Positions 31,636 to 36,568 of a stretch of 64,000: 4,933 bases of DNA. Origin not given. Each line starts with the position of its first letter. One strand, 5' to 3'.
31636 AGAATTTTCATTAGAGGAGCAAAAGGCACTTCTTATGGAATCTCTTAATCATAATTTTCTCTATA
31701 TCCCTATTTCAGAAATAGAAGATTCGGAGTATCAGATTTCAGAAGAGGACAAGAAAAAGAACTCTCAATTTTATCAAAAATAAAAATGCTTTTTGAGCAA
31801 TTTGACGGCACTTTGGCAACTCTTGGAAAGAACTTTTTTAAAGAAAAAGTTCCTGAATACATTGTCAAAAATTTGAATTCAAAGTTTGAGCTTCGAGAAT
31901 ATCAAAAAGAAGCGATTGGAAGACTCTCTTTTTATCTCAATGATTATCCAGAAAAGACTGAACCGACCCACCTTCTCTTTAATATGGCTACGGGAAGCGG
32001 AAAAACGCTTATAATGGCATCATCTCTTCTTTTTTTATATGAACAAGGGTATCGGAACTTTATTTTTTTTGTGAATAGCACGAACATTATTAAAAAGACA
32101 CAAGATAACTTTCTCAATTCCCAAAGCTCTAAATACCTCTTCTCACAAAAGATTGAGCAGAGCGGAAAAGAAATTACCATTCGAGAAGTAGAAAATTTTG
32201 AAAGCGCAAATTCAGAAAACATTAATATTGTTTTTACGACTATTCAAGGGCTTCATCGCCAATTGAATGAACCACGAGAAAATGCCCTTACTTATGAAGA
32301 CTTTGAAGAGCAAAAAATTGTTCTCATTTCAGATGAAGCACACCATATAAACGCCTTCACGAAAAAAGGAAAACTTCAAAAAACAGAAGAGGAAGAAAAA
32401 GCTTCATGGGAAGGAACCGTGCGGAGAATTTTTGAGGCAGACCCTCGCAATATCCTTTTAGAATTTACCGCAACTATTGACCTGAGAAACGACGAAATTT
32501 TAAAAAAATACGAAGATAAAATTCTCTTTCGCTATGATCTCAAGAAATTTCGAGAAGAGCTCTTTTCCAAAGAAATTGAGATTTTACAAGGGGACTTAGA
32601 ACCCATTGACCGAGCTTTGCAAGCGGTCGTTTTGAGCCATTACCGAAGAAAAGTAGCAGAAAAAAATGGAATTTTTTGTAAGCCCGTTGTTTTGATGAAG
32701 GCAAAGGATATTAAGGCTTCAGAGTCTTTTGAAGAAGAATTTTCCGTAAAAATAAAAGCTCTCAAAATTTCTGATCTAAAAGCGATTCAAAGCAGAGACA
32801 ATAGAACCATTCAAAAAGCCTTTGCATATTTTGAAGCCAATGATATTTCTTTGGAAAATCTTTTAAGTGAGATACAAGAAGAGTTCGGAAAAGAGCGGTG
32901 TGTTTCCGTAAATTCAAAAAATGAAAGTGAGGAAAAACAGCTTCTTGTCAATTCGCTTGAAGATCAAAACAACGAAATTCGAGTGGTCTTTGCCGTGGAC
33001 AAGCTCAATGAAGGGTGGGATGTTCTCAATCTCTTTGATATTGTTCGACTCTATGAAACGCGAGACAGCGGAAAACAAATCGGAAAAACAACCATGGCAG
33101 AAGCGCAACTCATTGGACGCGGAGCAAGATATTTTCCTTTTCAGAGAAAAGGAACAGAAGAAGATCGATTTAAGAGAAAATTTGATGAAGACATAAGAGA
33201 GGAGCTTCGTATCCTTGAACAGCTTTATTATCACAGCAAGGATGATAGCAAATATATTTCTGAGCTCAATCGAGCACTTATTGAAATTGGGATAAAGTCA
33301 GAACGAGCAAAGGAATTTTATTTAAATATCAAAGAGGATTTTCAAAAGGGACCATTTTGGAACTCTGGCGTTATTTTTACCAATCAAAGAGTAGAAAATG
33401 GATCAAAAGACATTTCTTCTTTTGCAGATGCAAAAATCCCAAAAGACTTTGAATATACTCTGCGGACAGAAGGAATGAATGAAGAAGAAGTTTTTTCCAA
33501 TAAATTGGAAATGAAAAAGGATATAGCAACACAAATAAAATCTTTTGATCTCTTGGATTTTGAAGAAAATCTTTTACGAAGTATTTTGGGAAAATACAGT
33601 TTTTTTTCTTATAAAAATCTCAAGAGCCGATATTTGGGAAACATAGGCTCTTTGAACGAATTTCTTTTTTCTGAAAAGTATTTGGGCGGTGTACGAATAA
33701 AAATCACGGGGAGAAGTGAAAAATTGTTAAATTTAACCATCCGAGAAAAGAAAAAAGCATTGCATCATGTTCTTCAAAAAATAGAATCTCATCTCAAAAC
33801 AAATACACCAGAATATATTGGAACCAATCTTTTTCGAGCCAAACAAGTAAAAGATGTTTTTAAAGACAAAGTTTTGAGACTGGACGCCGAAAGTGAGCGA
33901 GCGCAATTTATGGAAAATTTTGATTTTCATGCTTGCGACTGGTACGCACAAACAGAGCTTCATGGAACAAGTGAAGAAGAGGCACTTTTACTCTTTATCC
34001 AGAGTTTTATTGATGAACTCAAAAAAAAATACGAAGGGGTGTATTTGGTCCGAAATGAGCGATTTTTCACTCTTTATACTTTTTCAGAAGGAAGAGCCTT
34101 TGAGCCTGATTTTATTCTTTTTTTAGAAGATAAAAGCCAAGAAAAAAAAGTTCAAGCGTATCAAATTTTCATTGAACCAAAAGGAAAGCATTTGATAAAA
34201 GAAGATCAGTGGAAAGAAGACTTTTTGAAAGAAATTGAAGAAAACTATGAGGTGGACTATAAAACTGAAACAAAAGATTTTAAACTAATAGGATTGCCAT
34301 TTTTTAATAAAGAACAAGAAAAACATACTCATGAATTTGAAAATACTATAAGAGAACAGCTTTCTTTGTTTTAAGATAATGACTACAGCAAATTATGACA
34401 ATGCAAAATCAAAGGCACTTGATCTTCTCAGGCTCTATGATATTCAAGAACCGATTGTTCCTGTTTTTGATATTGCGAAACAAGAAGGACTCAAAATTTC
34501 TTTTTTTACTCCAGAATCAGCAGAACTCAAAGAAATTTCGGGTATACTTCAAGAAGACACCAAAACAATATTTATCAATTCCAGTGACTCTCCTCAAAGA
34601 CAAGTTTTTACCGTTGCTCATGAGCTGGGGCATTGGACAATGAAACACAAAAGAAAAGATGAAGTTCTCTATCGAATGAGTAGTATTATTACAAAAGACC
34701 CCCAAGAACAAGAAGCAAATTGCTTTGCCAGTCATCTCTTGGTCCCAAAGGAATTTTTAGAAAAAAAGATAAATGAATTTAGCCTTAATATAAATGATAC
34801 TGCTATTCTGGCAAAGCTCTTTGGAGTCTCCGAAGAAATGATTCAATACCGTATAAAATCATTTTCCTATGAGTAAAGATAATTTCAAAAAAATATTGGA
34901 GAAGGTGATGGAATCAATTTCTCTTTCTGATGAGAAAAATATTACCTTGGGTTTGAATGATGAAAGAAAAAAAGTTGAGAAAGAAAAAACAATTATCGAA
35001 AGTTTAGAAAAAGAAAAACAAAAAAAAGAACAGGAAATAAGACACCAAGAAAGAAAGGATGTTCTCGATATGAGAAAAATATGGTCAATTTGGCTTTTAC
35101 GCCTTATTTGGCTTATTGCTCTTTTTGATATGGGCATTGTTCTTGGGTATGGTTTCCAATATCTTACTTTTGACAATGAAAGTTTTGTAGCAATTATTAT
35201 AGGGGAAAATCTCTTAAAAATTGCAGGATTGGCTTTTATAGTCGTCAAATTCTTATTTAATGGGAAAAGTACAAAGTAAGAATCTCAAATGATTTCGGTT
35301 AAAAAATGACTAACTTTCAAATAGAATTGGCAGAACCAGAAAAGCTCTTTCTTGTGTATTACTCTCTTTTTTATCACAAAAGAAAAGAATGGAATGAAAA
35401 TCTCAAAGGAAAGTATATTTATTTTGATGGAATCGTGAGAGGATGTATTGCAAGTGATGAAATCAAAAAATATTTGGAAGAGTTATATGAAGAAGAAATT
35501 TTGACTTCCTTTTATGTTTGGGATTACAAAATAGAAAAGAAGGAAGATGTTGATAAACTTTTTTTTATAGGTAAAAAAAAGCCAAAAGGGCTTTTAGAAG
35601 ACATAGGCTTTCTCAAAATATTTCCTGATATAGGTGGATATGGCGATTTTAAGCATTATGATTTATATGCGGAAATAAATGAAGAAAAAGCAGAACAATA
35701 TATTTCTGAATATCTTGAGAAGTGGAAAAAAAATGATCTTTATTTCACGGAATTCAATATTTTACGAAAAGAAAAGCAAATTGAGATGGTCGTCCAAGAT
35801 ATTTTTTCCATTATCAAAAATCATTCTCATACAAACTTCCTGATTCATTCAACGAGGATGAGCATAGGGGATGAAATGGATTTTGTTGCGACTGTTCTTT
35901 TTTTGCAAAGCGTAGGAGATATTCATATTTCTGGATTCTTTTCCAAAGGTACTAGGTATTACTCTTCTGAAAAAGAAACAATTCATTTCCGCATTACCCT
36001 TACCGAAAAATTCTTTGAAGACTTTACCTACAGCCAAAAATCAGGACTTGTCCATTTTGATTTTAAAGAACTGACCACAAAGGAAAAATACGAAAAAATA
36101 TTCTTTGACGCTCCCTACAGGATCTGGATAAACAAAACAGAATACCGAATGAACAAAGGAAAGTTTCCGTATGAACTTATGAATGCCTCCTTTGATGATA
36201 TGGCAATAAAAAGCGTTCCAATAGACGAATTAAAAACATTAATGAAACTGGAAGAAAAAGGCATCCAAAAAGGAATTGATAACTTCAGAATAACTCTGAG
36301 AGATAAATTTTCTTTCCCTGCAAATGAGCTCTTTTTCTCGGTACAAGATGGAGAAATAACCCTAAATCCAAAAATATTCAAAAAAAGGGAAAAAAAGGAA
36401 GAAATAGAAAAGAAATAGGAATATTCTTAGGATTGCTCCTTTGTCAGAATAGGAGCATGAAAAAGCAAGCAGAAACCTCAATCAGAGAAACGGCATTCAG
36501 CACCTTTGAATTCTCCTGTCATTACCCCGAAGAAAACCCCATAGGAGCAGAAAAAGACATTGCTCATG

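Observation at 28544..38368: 9.8-kb island at tRNA(CAT), bounded by a 32-nt repeat of the tRNA D-arm/anticodon segment and driven by a serine recombinase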

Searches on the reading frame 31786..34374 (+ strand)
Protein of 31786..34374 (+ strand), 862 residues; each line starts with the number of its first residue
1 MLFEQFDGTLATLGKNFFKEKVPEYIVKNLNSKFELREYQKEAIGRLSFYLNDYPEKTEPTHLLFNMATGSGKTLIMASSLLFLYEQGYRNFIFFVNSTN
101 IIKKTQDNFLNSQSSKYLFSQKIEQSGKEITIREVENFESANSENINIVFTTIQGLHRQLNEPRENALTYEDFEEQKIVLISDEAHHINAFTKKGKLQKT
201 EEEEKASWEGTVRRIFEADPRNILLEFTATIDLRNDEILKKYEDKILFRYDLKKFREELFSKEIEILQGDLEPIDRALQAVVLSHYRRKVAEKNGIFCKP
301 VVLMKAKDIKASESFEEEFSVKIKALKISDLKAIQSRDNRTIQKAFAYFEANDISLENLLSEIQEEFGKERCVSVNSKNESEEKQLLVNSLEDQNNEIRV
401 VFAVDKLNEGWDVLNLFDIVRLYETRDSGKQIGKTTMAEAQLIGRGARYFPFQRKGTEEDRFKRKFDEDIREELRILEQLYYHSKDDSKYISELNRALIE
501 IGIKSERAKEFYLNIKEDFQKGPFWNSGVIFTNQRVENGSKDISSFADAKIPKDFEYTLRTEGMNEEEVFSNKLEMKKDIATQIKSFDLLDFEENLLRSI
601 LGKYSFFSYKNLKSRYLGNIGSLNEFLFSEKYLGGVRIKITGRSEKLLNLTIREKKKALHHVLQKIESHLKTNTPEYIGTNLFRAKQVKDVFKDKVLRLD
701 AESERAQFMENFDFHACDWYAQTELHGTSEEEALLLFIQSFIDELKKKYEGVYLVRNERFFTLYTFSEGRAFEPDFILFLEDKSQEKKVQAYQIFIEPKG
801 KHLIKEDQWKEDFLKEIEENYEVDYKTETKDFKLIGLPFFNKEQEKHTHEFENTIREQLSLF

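Call 8: search_protein_families(library=pfam, proteins=[window:31786-34374:+], max_evalue=0.01)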
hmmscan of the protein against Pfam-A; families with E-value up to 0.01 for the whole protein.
window:31786-34374:+ (862 aa): 2 families
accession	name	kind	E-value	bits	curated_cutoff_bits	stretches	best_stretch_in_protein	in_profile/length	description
PF04851.21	ResIII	-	2.1e-31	109.5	22.5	1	33-231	1-162/164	Type III restriction enzyme, res subunit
PF00270.35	DEAD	-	1.2e-06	28.8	26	1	60-232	14-161/167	DEAD/DEAH box helicase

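Call 45: search_protein_families(library=ncbifam, proteins=[window:31786-34374:+], max_evalue=0.01)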
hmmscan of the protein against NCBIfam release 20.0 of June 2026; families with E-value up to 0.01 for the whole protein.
window:31786-34374:+ (862 aa): 0 families

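Call 79: search_protein_families(library=padloc, proteins=[window:31786-34374:+], max_evalue=0.001)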
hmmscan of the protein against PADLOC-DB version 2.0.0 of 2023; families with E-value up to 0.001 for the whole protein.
window:31786-34374:+ (862 aa): 2 families
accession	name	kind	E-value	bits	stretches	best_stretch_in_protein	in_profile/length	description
PDLC03651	REase_III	-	1.3e-145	484.7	1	3-846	7-850/873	Type III restriction enzyme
PDLC03648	REase_III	-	1.3e-06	24.9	1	375-472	286-386/871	Type III restriction enzyme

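Call 80: list_cluster_members(proteins=[window:31786-34374:+, window:34379-34876:+, window:35306-36418:+, window:34869-35279:+, window:28872-29453:+, window:36651-38321:+])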
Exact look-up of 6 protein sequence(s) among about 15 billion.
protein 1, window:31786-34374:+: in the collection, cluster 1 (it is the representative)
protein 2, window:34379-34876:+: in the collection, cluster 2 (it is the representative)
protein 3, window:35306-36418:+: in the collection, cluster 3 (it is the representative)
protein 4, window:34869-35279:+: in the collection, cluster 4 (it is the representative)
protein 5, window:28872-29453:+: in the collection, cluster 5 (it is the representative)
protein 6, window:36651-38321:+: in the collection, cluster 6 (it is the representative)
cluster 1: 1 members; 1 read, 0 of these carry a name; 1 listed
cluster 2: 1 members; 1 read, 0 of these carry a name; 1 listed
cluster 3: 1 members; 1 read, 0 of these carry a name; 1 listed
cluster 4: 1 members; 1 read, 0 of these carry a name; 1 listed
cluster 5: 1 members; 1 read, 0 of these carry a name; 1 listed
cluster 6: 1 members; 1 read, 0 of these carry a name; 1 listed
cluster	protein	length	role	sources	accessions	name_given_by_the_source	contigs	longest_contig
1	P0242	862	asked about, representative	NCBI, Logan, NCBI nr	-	-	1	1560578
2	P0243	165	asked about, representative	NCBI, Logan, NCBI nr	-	-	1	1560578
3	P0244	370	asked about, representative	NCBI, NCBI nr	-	-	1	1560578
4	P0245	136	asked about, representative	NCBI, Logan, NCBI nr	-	-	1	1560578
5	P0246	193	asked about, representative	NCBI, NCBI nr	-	-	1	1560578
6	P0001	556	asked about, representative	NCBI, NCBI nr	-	-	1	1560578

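Call 86: find_encoding_contigs(protein=window:31786-34374:+, flank=10000, max_places=10)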
Protein window:31786-34374:+ (862 aa): no gene with exactly this product is on record in the collection.

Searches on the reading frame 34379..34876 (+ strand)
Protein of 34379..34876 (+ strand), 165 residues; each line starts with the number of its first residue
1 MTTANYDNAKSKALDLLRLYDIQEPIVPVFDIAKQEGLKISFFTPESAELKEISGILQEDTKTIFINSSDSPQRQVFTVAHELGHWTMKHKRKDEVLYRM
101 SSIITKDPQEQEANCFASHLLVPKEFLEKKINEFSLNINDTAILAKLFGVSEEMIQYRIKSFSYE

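Call 8: search_protein_families(library=pfam, proteins=[window:34379-34876:+], max_evalue=0.01)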
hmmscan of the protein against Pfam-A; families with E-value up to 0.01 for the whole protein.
window:34379-34876:+ (165 aa): 4 families
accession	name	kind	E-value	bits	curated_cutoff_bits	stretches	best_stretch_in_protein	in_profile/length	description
PF06114.19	Peptidase_M78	-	1.1e-22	80.6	22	1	53-160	20-123/123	IrrE N-terminal-like domain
PF20573.4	DUF6782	-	6.3e-05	22.8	27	1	48-86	63-101/241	Putative metallopeptidase family (DUF6782)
PF13058.12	DUF3920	-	0.00055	20.6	27.3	1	45-121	46-119/126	Protein of unknown function (DUF3920)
PF01435.24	Peptidase_M48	-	0.009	16.3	20.3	0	77-103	67-93/186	Peptidase family M48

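Call 45: search_protein_families(library=ncbifam, proteins=[window:34379-34876:+], max_evalue=0.01)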
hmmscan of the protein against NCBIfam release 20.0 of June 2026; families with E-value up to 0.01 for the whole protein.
window:34379-34876:+ (165 aa): 3 families
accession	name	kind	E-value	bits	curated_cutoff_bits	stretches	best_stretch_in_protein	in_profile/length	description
NF052239.1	antitox_spr1629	equivalog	2.9e-09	36.5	335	1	58-158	190-289/377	spr1629 family repressor/antitoxin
NF038139.1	Reg_Aceta_RamB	equivalog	0.0029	16.3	700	1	51-160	199-308/465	acetate metabolism transcriptional regulator RamB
TIGR02290.1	M3_fam_3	subfamily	0.0092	15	561.7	1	59-96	360-396/587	M3 family oligoendopeptidase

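Call 46: search_protein_families(library=phrogs, proteins=[window:34379-34876:+], max_evalue=0.01)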
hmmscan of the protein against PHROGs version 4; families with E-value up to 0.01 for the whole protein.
window:34379-34876:+ (165 aa): 7 families
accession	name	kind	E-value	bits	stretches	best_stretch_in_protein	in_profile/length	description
phrog_87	-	other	3.4e-28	99.9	1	9-164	21-166/227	metallo-protease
phrog_2439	-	transcription regulation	2.3e-23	83.7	1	48-161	167-279/367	transcriptional regulator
phrog_1914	-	unknown function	1.7e-18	68.1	1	12-163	16-178/222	-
phrog_19315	-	unknown function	6.6e-18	65.8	1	4-160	9-177/348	-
phrog_1516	-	unknown function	9.8e-12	46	1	32-133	42-151/227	-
phrog_20936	-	unknown function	0.002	19.4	0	58-89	25-56/91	-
phrog_18577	-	unknown function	0.0025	18.1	1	70-145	181-259/332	-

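Call 56: find_encoding_contigs(protein=window:34379-34876:+, flank=10000, max_places=10)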
Protein window:34379-34876:+ (165 aa): no gene with exactly this product is on record in the collection.

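Call 79: search_protein_families(library=padloc, proteins=[window:34379-34876:+], max_evalue=0.001)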
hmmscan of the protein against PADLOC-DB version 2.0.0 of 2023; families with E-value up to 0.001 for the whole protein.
window:34379-34876:+ (165 aa): 17 families
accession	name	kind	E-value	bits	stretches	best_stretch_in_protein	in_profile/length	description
PDLC04141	capP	-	2.2e-24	84.3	1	10-160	6-151/242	capP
PDLC04776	PDC-M69B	-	2.3e-15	55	1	10-150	16-162/272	-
PDLC03944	RmrA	-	2.2e-14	51.3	1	15-160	134-281/384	-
PDLC03954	RmrA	-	1.1e-13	48.9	1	10-158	142-286/380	-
PDLC03949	RmrA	-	1.8e-13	48.1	1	24-162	139-265/363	-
PDLC03947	RmrA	-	4e-13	47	1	13-157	145-285/383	-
PDLC03953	RmrA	-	1.5e-12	45.4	1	64-153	197-274/373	-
PDLC03946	RmrA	-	4.8e-12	43.3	1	20-162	135-267/357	-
PDLC03945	RmrA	-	1.1e-10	39.3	1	63-159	195-290/394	-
PDLC03948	RmrA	-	1.2e-10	38.8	1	23-138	154-267/397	-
PDLC03952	RmrA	-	3.2e-09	34.1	1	25-160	170-300/395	-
PDLC03943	RmrA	-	5.2e-09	33.6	1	25-162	143-272/370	-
PDLC03950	RmrA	-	6.8e-09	33.2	1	25-159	147-275/369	-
PDLC03951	RmrA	-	5.4e-07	26.9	1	41-137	169-262/400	-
PDLC03982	PD-Lambda-2_B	-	1.3e-06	26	1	77-160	292-374/402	-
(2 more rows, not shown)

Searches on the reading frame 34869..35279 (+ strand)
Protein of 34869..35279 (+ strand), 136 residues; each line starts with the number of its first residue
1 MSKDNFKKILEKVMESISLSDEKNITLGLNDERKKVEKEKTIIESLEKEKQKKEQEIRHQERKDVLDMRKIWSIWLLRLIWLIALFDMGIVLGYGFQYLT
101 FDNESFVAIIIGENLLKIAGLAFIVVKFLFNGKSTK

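Call 8: search_protein_families(library=pfam, proteins=[window:34869-35279:+], max_evalue=0.01)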
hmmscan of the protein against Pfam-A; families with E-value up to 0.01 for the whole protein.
window:34869-35279:+ (136 aa): 0 families

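Call 45: search_protein_families(library=ncbifam, proteins=[window:34869-35279:+], max_evalue=0.01)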
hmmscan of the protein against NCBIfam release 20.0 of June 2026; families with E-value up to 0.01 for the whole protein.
window:34869-35279:+ (136 aa): 0 families

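Call 46: search_protein_families(library=phrogs, proteins=[window:34869-35279:+], max_evalue=0.01)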
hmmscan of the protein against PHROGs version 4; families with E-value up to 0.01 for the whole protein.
window:34869-35279:+ (136 aa): 1 family
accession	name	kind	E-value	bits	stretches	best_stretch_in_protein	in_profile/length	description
phrog_5346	-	unknown function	0.0067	17.3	1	43-132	114-200/201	-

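Call 65: search_protein_families(library=pfam, proteins=[window:34869-35279:+], max_evalue=10)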
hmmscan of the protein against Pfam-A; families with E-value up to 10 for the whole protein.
window:34869-35279:+ (136 aa): 5 families
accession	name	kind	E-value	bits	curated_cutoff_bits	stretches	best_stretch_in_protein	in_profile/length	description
PF13982.11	YbfN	-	0.13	13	27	1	33-70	25-60/88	YbfN-like lipoprotein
PF00029.24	Connexin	-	0.14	12.3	31.3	1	33-101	103-171/225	Connexin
PF14994.11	TSGA13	-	0.17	11.5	27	1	7-65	122-183/274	Testis-specific gene 13 protein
PF11802.13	CENP-K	-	0.58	10.1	27.2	1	2-69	84-154/263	Centromere-associated protein K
PF13815.11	Dzip-like_N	-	5.8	7.3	27.9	0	60-131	4-73/118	Iguana/Dzip1-like DAZ-interacting protein N-terminal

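Call 79: search_protein_families(library=padloc, proteins=[window:34869-35279:+], max_evalue=0.001)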
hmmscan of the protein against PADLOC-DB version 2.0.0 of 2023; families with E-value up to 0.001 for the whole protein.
window:34869-35279:+ (136 aa): 0 families

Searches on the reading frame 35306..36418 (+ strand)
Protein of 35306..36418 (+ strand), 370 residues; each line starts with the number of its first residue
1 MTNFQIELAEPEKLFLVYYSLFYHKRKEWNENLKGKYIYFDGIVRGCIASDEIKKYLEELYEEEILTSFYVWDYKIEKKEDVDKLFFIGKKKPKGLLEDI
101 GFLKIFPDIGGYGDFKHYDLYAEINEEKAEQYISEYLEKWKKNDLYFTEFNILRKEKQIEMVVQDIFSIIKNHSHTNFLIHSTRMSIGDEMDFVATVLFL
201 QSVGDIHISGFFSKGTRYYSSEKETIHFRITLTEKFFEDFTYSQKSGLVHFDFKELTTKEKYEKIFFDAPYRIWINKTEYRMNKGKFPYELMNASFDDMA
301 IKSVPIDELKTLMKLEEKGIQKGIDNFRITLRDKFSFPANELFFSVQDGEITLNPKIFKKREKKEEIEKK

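Call 8: search_protein_families(library=pfam, proteins=[window:35306-36418:+], max_evalue=0.01)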
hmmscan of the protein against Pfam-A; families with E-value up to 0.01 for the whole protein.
window:35306-36418:+ (370 aa): 0 families

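Call 45: search_protein_families(library=ncbifam, proteins=[window:35306-36418:+], max_evalue=0.01)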
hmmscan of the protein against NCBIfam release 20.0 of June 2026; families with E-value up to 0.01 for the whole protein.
window:35306-36418:+ (370 aa): 0 families

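Call 46: search_protein_families(library=phrogs, proteins=[window:35306-36418:+], max_evalue=0.01)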
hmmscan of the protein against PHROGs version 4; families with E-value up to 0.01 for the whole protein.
window:35306-36418:+ (370 aa): 0 families

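Call 65: search_protein_families(library=pfam, proteins=[window:35306-36418:+], max_evalue=10)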
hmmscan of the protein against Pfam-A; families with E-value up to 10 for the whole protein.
window:35306-36418:+ (370 aa): 1 family
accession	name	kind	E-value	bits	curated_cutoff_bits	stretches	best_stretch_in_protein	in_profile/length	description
PF08280.17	HTH_Mga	-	0.054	13.9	23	1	302-337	18-53/59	M protein trans-acting positive regulator (MGA) HTH domain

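Call 79: search_protein_families(library=padloc, proteins=[window:35306-36418:+], max_evalue=0.001)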
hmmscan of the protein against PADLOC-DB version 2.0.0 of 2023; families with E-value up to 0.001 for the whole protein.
window:35306-36418:+ (370 aa): 0 families
